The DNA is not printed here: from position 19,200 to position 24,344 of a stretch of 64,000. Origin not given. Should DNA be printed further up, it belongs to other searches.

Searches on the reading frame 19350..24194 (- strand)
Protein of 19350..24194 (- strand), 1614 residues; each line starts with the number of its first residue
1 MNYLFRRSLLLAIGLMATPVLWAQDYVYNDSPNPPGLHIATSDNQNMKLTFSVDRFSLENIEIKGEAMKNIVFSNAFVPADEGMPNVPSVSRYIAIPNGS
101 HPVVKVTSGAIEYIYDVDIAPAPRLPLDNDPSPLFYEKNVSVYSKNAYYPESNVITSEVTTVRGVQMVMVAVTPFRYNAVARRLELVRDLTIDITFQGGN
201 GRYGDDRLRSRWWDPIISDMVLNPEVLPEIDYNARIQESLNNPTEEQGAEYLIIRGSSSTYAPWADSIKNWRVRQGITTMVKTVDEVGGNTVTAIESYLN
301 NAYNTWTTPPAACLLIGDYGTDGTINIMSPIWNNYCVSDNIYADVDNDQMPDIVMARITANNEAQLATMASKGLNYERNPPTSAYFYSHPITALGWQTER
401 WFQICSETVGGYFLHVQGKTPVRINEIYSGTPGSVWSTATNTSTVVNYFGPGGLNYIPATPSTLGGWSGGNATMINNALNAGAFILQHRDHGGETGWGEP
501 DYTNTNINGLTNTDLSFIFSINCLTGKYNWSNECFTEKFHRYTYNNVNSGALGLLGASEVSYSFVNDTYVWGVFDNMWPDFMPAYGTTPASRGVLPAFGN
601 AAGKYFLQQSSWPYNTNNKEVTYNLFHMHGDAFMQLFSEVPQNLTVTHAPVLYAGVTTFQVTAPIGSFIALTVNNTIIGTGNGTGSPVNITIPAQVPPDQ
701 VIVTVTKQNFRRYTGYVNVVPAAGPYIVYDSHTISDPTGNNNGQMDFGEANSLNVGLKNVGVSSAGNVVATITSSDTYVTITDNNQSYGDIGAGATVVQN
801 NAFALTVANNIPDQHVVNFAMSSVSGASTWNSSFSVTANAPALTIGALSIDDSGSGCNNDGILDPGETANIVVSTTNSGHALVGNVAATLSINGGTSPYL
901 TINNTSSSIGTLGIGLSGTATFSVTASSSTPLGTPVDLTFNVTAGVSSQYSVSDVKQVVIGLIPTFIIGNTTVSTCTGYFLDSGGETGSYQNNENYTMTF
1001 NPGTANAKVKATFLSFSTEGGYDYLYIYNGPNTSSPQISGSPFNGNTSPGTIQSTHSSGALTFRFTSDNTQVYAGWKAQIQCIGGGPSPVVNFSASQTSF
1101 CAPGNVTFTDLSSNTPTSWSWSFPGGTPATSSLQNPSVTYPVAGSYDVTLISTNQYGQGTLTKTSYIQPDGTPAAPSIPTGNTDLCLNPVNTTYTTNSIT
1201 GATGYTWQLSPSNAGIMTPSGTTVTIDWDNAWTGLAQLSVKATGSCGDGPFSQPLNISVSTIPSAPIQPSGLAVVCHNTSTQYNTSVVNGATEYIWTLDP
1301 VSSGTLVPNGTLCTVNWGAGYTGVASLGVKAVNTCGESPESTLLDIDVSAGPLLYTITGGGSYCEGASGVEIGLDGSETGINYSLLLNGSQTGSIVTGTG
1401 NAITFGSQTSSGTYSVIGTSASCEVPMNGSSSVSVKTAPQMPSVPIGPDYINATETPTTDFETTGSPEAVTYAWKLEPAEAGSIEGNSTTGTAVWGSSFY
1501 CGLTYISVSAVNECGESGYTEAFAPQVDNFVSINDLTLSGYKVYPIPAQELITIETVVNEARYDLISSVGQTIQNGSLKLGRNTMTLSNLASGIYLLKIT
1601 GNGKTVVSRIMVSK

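Call 94: search_protein_families(library=pfam, proteins=[window:19350-24194:-], max_evalue=0.00001)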
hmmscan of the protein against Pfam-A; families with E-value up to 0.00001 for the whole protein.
window:19350-24194:- (1614 aa): 7 families
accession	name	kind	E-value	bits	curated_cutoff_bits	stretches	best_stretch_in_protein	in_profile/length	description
PF01364.23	Peptidase_C25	-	8.7e-48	163.9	23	1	251-636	1-374/374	Peptidase family C25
PF19408.5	PKD_6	-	2e-21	76.5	25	2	1173-1252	2-78/82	PKD-like domain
PF08126.16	Propeptide_C25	-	6.1e-21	74.9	22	1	35-197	9-173/205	Propeptide_C25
PF18962.6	Por_Secre_tail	-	1.5e-09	38.4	27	1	1543-1612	1-75/75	Secretion system C-terminal sorting domain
PF18911.6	PKD_4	-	2.6e-09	37.4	27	1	1089-1167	4-83/85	PKD domain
PF00801.26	PKD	-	1.4e-08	35.1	23.5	1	1092-1163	3-76/80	PKD domain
PF00431.26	CUB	-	1.5e-06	29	21.4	1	1004-1079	34-109/110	CUB domain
